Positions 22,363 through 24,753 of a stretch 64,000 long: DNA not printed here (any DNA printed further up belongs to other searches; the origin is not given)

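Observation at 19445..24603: Tandem class-B radical SAM enzymes translationally coupled (ATGA) to psd-pssA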

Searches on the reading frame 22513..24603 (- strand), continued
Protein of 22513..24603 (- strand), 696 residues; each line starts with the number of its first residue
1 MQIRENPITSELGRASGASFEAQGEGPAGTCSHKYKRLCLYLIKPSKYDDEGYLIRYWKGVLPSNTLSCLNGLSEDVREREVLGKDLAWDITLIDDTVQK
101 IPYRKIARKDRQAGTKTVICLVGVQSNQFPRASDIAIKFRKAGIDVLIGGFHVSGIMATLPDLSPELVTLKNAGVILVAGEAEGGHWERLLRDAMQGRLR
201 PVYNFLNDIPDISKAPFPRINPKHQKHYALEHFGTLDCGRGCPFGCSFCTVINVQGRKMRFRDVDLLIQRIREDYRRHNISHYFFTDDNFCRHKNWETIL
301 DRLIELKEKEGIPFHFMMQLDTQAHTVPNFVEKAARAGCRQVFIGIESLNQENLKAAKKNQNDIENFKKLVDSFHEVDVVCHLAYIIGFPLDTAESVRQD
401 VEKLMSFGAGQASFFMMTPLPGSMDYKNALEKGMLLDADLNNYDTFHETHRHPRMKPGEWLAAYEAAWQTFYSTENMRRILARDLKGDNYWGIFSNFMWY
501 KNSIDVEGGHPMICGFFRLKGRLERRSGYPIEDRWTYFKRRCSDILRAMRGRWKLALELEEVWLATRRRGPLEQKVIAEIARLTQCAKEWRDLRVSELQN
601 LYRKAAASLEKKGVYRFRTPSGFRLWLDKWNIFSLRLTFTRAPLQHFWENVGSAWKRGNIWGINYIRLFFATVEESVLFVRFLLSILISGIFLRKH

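Call 58: find_encoding_contigs(protein=P0037, flank=7000, max_places=1)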
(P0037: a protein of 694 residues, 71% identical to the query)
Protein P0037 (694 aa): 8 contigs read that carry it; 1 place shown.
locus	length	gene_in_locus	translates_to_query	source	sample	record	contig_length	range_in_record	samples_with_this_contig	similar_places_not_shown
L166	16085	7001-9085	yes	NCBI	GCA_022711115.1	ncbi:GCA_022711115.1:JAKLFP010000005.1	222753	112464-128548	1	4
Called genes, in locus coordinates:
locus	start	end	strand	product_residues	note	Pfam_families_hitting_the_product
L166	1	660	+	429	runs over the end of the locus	PF05977:MFS_3, PF07690:MFS_1, PF13347:MFS_2 (weak), PF07690:MFS_1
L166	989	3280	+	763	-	PF07715:Plug, PF00593:TonB_dep_Rec_b-barrel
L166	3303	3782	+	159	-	PF03544:TonB_C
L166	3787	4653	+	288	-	PF01497:Peripla_BP_2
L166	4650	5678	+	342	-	PF01032:FecCD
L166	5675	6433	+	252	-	PF00005:ABC_tran, PF13304:AAA_21 (weak)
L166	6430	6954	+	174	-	PF02572:CobA_CobO_BtuR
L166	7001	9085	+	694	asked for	PF04055:Radical_SAM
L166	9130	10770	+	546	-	PF02310:B12-binding, PF04055:Radical_SAM, PF13282:DUF4070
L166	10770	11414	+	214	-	PF02666:PS_Dcarbxylase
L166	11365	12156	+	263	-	PF01066:CDP-OH_P_transf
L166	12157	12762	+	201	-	PF01810:LysE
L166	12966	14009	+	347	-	PF16258:DUF4912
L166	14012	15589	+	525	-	PF03065:Glyco_hydro_57, PF09210:BE_C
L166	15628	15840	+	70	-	PF10771:DUF2582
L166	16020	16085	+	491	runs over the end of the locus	PF00128:Alpha-amylase (faint)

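Call 59: find_encoding_contigs(protein=P0043, flank=7000, max_places=1)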
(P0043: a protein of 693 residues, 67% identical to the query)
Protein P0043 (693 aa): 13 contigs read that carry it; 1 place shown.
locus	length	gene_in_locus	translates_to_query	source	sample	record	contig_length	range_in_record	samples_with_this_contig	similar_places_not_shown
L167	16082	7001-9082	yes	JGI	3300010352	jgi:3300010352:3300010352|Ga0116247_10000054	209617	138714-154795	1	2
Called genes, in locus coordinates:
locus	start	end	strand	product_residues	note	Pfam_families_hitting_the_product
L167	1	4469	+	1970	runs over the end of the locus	PF02878:PGM_PMM_I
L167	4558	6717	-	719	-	-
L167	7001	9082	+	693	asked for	PF04055:Radical_SAM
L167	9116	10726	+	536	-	PF04055:Radical_SAM, PF13282:DUF4070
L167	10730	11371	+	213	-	PF02666:PS_Dcarbxylase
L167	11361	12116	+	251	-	PF01066:CDP-OH_P_transf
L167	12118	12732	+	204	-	PF01810:LysE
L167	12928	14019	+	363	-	PF16258:DUF4912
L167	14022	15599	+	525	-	PF03065:Glyco_hydro_57, PF09210:BE_C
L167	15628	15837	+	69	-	PF10771:DUF2582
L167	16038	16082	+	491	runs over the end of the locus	PF00128:Alpha-amylase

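Call 60: find_encoding_contigs(protein=P0046, flank=7000, max_places=1)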
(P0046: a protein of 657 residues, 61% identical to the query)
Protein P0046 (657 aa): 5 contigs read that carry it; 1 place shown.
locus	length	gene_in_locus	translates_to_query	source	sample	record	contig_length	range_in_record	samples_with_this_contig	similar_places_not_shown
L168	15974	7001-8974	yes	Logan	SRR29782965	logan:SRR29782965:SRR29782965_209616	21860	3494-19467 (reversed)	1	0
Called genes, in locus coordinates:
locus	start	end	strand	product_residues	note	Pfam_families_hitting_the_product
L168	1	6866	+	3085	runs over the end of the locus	?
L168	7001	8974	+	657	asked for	PF04055:Radical_SAM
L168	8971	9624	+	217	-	PF02666:PS_Dcarbxylase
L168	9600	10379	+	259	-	PF01066:CDP-OH_P_transf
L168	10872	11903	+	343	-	PF16258:DUF4912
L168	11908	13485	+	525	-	PF03065:Glyco_hydro_57, PF09210:BE_C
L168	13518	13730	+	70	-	PF10771:DUF2582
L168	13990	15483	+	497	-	PF00128:Alpha-amylase (weak)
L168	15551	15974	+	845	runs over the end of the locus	PF00343:Phosphorylase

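Call 82: search_protein_families(library=ncbifam, proteins=[L086:8914-9327:+], max_evalue=0.00001)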
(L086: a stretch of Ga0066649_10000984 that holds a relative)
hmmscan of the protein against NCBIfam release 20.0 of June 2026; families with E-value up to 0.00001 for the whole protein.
L086:8914-9327:+ (137 aa): 3 families
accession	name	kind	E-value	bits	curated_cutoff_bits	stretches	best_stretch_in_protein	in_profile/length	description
TIGR00369.1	unchar_dom_1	domain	1.1e-20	73.9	36.6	1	16-130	2-115/117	hotdog fold thioesterase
TIGR02286.1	PaaD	equivalog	6.1e-16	58.6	118.9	1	18-130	2-111/114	hydroxyphenylacetyl-CoA thioesterase PaaI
NF047425.1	MenI_Listeria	exception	8.6e-09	35.2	185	1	18-129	5-115/122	1,4-dihydroxy-2-naphthoyl-CoA hydrolase MenI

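Call 84: find_homologous_proteins(query=L152:2442-4277:+, max_evalue=1e-30)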
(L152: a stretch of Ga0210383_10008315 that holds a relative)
Query L152:2442-4277:+ (612 aa): 7985 proteins with E <= 1e-30 among 8000 candidates; the best 120 are listed.
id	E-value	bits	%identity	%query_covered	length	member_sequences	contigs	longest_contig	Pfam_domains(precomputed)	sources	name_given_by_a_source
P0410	0.0e+0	1419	97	100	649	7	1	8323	PF04055.28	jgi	jgi:radical SAM superfamily enzyme YgiQ (UPF0313 family)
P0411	0.0e+0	1341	91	100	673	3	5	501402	PF04055.28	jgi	jgi:radical SAM superfamily enzyme YgiQ (UPF0313 family)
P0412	0.0e+0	1337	91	100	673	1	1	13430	PF04055.28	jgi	jgi:radical SAM superfamily enzyme YgiQ (UPF0313 family)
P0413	0.0e+0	1336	91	100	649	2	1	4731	PF04055.28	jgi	jgi:radical SAM superfamily enzyme YgiQ (UPF0313 family)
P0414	0.0e+0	1331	90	100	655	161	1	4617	PF04055.28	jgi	jgi:radical SAM superfamily enzyme YgiQ (UPF0313 family)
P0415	0.0e+0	1323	90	100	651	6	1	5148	PF04055.28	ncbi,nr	ncbi:MAG TPA: radical SAM protein [Candidatus Acidoferrum sp.]|nr:radical SAM protein [Candidatus Ac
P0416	0.0e+0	1309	89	100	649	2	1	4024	PF04055.28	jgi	jgi:radical SAM superfamily enzyme YgiQ (UPF0313 family)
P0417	0.0e+0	1305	88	100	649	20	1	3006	PF04055.28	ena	-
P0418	0.0e+0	1305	89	100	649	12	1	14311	PF04055.28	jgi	jgi:radical SAM superfamily enzyme YgiQ (UPF0313 family)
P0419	0.0e+0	1301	89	100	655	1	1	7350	PF04055.28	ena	-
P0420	0.0e+0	1301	89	100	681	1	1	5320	PF04055.28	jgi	-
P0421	0.0e+0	1301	89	100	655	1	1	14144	PF04055.28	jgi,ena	-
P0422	0.0e+0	1294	87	100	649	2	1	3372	PF04055.28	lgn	-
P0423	0.0e+0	1289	87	100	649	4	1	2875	PF04055.28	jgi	jgi:radical SAM superfamily enzyme YgiQ (UPF0313 family)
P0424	0.0e+0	1289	87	100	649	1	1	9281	PF04055.28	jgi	jgi:radical SAM superfamily enzyme YgiQ (UPF0313 family)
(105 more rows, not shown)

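Call 91: search_protein_families(library=pfam, proteins=[window:22513-24603:-], max_evalue=10)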
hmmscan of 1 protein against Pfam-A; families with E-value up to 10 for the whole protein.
window:22513-24603:- (696 aa): 2 families
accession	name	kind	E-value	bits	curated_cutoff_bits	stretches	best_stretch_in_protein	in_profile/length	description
PF04055.27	Radical_SAM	-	4.1e-16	60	29.5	1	239-403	4-165/166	Radical SAM superfamily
PF10804.13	DUF2538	-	0.18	12.1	23.9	1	605-639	112-145/155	Protein of unknown function (DUF2538)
